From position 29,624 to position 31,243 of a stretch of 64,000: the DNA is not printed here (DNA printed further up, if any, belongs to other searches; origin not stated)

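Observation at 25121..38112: Locus B: the same cassette in permuted order, inside a PocR-AraC / GH-A hydrolase / MFS transporter unit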

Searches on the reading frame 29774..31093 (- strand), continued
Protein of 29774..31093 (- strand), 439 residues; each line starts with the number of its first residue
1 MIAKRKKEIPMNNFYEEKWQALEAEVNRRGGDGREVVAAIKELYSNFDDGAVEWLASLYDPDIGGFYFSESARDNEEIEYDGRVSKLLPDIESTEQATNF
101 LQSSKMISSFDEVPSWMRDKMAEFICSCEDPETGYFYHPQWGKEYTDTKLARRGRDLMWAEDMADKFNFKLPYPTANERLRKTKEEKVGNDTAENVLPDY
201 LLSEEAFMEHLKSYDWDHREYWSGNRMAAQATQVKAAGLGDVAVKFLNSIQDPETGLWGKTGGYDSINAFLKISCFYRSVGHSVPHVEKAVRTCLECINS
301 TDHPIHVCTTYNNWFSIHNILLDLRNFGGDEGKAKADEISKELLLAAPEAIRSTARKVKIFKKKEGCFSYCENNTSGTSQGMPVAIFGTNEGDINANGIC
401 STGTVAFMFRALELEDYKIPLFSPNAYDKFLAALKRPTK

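Call 45: search_protein_families(library=pfam, alignment_id=A2, max_evalue=0.00001)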
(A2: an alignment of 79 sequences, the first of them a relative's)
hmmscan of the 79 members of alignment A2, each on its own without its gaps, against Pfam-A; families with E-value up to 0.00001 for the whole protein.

A. member 1, L004:13075-15054:+ (660 aa): 6 families
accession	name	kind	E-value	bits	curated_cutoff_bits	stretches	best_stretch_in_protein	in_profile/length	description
PF17757.6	UvrB_inter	-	2.4e-33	114.5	22.9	1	167-257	1-91/91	UvrB interaction domain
PF00271.37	Helicase_C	-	1.9e-22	80.1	23.5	1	441-552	5-109/110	Helicase conserved C-terminal domain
PF12344.14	UvrB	-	2.3e-22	79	27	1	559-600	1-42/43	Ultra-violet resistance protein B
PF04851.21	ResIII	-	2.4e-12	47.5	22.5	1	23-117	6-104/164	Type III restriction enzyme, res subunit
PF02151.25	UVR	-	8.3e-11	41.7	21.5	1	624-658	1-35/36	UvrB/uvrC motif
PF00270.35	DEAD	-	3.1e-06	27.5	26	0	24-91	3-71/167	DEAD/DEAH box helicase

B. families by the number of members that match (of 79 scanned): 88 families (the first 25 are shown)
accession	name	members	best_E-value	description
PF16126.11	DUF4838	9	2.7e-14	Domain of unknown function (DUF4838)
PF00165.29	HTH_AraC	3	1.1e-18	Bacterial regulatory helix-turn-helix proteins, AraC family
PF12833.13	HTH_18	3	2.1e-17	Helix-turn-helix domain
PF01229.23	Glyco_hydro_39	3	9.5e-17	Glycosyl hydrolases family 39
PF02311.25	AraC_binding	3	2e-14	AraC-like ligand binding domain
PF07883.17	Cupin_2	3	1.8e-10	Cupin domain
PF17132.9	Glyco_hydro_106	3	9.7e-07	alpha-L-rhamnosidase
PF00480.26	ROK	2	9e-57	ROK family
PF00180.25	Iso_dh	2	8e-54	Isocitrate/isopropylmalate dehydrogenase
PF02681.20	DUF212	2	1.5e-44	Divergent PAP2 family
PF17389.8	Bac_rhamnosid6H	2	1.8e-24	Bacterial alpha-L-rhamnosidase 6 hairpin glycosidase domain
PF12673.12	SipL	2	9.7e-14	SipL, SPOCS domain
PF13191.12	AAA_16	2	1.4e-10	AAA ATPase domain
PF05592.18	Bac_rhamnosid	2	3e-07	Bacterial alpha-L-rhamnosidase concanavalin-like domain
PF01134.28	GIDA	1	7.5e-153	Glucose inhibited division protein A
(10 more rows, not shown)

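Call 57: search_protein_families(library=pfam, alignment_id=A4, max_evalue=0.00001)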
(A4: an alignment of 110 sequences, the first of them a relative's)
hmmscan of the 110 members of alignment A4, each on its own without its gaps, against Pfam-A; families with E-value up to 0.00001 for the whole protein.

A. member 1, L004:2086-2832:+ (249 aa): 1 family
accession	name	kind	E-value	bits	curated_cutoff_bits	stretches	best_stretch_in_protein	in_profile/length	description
PF04536.20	TPM_phosphatase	-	2.4e-08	34.4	22.1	1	34-152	1-120/125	TPM domain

B. families by the number of members that match (of 110 scanned): 100 families (the first 25 are shown)
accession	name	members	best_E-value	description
PF12833.13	HTH_18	24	8.8e-23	Helix-turn-helix domain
PF00165.29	HTH_AraC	24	8.4e-21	Bacterial regulatory helix-turn-helix proteins, AraC family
PF02311.25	AraC_binding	15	1.1e-12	AraC-like ligand binding domain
PF07883.17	Cupin_2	7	8.5e-11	Cupin domain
PF07992.20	Pyr_redox_2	6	1.7e-41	Pyridine nucleotide-disulphide oxidoreductase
PF14691.11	Fer4_20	5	2.9e-45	Dihydroprymidine dehydrogenase domain II, 4Fe-4S cluster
PF10114.15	PocR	5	4.7e-31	Sensory domain found in PocR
PF00070.33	Pyr_redox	5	1.9e-16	Pyridine nucleotide-disulphide oxidoreductase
PF13738.12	Pyr_redox_3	5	5.4e-10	Pyridine nucleotide-disulphide oxidoreductase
PF13450.12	NAD_binding_8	5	1.6e-07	NAD(P)-binding Rossmann-like domain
PF22725.1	GFO_IDH_MocA_C3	4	5.6e-28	GFO/IDH/MocA C-terminal domain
PF02894.22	GFO_IDH_MocA_C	4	3.2e-20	Oxidoreductase family, C-terminal alpha/beta domain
PF00583.31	Acetyltransf_1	4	2.2e-17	Acetyltransferase (GNAT) family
PF12831.13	FAD_oxidored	4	1.8e-06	FAD dependent oxidoreductase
PF01408.29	GFO_IDH_MocA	3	1.2e-26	Oxidoreductase family, NAD-binding Rossmann fold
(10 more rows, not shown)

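Call 70: search_solved_structures(query=A1, max_evalue=10)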
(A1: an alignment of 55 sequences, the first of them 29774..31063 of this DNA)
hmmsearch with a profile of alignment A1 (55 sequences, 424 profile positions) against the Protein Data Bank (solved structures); distinct sequences matched with E-value up to 10: 1.
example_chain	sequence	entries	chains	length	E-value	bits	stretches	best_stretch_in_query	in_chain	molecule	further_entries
8r5s_A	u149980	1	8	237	3.8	9.5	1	299-347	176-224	chain A, B, C and H of the soluble homotetramer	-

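Call 75: search_protein_families(library=pfam, alignment_id=A1, max_evalue=1)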
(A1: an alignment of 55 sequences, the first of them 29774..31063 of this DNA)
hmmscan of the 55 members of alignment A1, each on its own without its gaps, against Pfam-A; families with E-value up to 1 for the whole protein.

A. member 1, window:29774-31063:- (429 aa): 0 families

B. families by the number of members that match (of 55 scanned): 25 families
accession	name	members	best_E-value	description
PF00432.27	Prenyltrans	10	0.00057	Prenyltransferase alpha-alpha toroid domain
PF17811.6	JHD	2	0.00031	Jumonji helical domain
PF06187.17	DUF993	2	0.025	Protein of unknown function (DUF993)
PF16113.10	ECH_2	2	0.08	Enoyl-CoA hydratase/isomerase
PF12587.13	DUF3761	2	0.11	Protein of unknown function (DUF3761)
PF07678.20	TED_complement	1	0.012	A-macroglobulin TED domain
PF17602.7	DUF5498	1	0.02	Family of unknown function (DUF5498)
PF17704.6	DUF5550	1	0.026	Family of unknown function (DUF5550)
PF08816.16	Ivy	1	0.036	Inhibitor of vertebrate lysozyme (Ivy)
PF22075.2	DUF6939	1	0.041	Family of unknown function (DUF6939)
PF10858.15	DUF2659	1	0.043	Protein of unknown function (DUF2659)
PF11102.13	YjbF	1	0.044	Group 4 capsule polysaccharide lipoprotein gfcB, YjbF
PF00337.29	Gal-bind_lectin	1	0.049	Galactoside-binding lectin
PF19964.5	EAD11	1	0.061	Effector-associated domain 11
PF07470.19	Glyco_hydro_88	1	0.076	Glycosyl Hydrolase Family 88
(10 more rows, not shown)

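Call 77: search_protein_families(library=padloc, proteins=[window:29774-31093:-], max_evalue=0.01)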
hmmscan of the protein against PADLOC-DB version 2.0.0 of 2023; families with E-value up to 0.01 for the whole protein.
window:29774-31093:- (439 aa): 0 families

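Call 78: search_protein_representatives(alignment_id=A1)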
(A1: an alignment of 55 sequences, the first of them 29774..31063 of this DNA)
Query: 55 sequences, 424 profile positions. Proteins with E-value up to 0.001 (for the whole library): 1376; up to 1e-10: 1208; up to 1e-30: 928. The best 150 are listed.
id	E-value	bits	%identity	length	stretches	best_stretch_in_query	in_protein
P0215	4.3e-218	740.7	-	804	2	21-399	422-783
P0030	1.6e-185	633.5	-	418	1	4-423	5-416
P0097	1.2e-175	600.9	-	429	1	4-423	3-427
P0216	4.3e-174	595.8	-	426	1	1-420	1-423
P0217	1.8e-170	583.8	-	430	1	1-422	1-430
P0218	2.8e-167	573.4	-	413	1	4-422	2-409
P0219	2.5e-161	553.8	-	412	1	4-421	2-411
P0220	7.3e-157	539.0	-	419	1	6-422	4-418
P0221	1.2e-152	525.1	-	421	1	1-421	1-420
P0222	8.9e-152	522.3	-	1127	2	6-421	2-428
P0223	4.0e-151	520.1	-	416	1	4-420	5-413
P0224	5.1e-146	503.3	-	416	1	3-422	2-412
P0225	7.6e-141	486.3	-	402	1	3-421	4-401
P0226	4.4e-132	457.4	-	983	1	21-422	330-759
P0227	4.4e-131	454.1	-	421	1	3-417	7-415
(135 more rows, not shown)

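Call 86: search_protein_families(library=pfam, alignment_id=A8, max_evalue=0.001)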
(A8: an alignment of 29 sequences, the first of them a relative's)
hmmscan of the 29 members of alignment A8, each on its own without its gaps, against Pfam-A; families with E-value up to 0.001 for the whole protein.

A. member 1, L025:3753-9920:+ (2056 aa): 0 families

B. families by the number of members that match (of 29 scanned): 8 families
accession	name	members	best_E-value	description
PF13385.13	Laminin_G_3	4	6.9e-10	Concanavalin A-like lectin/glucanases superfamily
PF02210.31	Laminin_G_2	2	4.2e-07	Laminin G domain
PF14099.13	Polysacc_lyase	2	4.6e-07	Polysaccharide lyase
PF01522.26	Polysacc_deac_1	1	7e-06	Polysaccharide deacetylase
PF06439.18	3keto-disac_hyd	1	2.4e-05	3-keto-disaccharide hydrolase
PF25338.1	C2_DCK_4th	1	5.3e-05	Fourth C2 domain of dock-like protein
PF00054.30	Laminin_G_1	1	0.00032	Laminin G domain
PF07691.17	PA14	1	0.00079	PA14 domain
